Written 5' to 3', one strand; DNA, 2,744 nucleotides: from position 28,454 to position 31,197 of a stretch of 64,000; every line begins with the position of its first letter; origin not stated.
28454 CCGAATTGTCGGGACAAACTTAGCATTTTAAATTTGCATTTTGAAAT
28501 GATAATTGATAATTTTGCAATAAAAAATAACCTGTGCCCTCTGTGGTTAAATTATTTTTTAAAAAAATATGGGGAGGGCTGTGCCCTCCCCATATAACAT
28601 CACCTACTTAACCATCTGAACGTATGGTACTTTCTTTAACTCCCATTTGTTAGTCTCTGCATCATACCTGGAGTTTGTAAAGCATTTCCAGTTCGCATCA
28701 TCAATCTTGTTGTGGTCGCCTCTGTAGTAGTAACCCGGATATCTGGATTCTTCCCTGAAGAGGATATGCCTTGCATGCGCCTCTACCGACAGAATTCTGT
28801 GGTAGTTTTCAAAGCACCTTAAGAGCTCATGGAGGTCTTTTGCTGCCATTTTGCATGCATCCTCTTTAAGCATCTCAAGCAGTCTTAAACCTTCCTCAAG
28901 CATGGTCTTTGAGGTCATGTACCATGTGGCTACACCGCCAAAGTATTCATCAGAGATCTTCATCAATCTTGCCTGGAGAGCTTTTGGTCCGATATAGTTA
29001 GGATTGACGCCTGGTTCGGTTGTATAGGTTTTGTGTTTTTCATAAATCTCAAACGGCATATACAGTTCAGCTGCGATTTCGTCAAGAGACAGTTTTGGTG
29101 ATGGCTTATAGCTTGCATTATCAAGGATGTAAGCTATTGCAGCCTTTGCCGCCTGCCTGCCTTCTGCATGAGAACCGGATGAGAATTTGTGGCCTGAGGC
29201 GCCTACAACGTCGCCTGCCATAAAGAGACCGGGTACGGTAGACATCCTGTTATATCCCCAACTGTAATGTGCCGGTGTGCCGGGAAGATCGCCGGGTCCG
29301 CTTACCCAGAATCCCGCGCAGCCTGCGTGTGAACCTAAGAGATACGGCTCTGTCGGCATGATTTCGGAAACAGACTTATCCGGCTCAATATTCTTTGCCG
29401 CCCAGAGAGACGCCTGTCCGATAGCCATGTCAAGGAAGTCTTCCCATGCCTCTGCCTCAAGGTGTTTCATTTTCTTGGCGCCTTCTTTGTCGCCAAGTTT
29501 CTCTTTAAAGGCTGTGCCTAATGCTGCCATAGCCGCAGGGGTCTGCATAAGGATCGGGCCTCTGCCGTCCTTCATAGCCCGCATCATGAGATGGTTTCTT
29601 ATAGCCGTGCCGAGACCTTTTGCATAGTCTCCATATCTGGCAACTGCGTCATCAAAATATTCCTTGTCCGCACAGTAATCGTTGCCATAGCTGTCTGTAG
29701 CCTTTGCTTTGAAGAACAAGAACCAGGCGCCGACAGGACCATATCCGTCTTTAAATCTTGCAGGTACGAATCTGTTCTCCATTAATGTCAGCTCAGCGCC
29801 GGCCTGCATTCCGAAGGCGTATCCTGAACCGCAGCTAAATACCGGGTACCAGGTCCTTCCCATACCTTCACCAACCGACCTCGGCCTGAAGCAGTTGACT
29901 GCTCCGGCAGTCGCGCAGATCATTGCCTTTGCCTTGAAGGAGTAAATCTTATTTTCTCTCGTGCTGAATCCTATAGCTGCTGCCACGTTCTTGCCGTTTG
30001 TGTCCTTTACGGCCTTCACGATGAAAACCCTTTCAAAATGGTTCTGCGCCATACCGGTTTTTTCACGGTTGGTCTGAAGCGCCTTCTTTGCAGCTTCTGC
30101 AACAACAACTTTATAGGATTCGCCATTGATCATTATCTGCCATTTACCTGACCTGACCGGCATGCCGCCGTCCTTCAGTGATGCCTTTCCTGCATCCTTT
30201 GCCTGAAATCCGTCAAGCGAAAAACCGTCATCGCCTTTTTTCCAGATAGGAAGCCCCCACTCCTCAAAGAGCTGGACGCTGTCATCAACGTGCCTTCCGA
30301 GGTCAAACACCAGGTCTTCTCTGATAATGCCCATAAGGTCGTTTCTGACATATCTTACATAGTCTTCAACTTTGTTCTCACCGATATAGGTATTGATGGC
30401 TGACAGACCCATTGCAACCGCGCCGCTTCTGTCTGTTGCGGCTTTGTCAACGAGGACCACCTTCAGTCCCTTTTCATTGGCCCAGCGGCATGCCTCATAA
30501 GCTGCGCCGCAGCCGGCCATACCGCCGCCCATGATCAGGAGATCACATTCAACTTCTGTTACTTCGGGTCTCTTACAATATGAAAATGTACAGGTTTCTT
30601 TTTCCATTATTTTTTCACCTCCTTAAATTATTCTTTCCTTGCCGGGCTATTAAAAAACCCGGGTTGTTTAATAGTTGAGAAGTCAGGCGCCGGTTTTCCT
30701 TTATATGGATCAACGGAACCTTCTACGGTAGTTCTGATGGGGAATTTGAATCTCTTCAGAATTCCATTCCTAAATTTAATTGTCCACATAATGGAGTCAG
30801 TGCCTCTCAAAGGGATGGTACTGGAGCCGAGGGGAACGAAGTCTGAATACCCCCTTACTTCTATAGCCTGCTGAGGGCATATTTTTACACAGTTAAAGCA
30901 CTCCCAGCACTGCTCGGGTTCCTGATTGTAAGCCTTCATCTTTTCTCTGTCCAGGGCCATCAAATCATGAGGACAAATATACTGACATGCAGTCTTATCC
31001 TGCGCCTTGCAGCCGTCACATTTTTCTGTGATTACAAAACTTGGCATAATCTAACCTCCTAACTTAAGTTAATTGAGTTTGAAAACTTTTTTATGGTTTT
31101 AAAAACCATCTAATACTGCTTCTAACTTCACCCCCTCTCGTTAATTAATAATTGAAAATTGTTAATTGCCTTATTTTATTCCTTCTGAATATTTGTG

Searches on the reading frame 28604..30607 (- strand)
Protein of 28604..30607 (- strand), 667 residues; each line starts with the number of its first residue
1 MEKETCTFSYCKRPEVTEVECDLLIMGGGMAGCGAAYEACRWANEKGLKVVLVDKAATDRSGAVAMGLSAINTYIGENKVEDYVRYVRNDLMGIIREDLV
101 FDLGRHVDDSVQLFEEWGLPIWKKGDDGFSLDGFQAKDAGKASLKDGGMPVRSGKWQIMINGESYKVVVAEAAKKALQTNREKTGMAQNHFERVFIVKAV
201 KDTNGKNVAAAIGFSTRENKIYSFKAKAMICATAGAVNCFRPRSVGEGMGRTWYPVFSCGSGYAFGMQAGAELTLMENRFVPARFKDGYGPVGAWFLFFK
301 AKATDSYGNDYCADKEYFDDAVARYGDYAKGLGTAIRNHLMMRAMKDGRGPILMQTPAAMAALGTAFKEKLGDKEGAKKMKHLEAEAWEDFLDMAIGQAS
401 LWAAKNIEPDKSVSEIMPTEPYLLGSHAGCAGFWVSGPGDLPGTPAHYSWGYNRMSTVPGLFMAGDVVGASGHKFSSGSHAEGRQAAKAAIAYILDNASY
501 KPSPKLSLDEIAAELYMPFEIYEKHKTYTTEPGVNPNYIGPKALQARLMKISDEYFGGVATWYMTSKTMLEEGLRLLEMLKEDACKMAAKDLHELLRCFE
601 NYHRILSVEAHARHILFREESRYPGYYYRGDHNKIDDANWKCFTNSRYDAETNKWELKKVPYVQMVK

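Call 17: search_protein_families(library=pfam, proteins=[window:28604-30607:-])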
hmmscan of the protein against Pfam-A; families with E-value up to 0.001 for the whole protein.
window:28604-30607:- (667 aa): 3 families
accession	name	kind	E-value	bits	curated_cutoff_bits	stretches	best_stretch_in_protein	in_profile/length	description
PF00890.30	FAD_binding_2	-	2.7e-11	43.7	20.4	1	22-277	1-248/414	FAD binding domain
PF01266.30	DAO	-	7.9e-06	26.1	27.9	1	22-114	1-93/353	FAD dependent oxidoreductase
PF02910.25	Succ_DH_flav_C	-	0.00032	21.1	20.8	1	567-660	18-114/130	Fumarate reductase flavoprotein C-term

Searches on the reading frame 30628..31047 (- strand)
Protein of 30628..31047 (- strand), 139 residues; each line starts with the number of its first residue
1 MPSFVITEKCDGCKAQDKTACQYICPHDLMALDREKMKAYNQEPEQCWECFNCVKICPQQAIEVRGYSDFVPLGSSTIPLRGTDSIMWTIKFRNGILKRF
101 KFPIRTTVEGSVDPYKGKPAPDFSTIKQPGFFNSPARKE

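Call 17: search_protein_families(library=pfam, proteins=[window:30628-31047:-])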
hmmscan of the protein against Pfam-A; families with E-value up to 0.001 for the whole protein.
window:30628-31047:- (139 aa): 7 families
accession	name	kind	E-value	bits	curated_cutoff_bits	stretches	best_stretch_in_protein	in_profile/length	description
PF12139.13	APS-reductase_C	-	9.7e-29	99.9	25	1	64-136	1-73/82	Adenosine-5'-phosphosulfate reductase beta subunit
PF12838.12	Fer4_7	-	2.7e-07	31.4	27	1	9-61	1-52/52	4Fe-4S dicluster domain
PF13187.11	Fer4_9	-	1.6e-06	28.5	27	1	9-62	1-52/52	4Fe-4S dicluster domain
PF00037.32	Fer4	-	6.9e-05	22.9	21.1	0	44-63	5-24/24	4Fe-4S binding domain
PF25160.1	LdpA_Fe-S-bd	-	0.00015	21.9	27.6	1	17-67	5-48/49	LdpA Fe-S cluster-binding domain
PF12837.12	Fer4_6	-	0.00029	21.1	25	0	44-62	6-24/24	4Fe-4S binding domain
PF13237.11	Fer4_10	-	0.00031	21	25.5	1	7-58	6-53/53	4Fe-4S dicluster domain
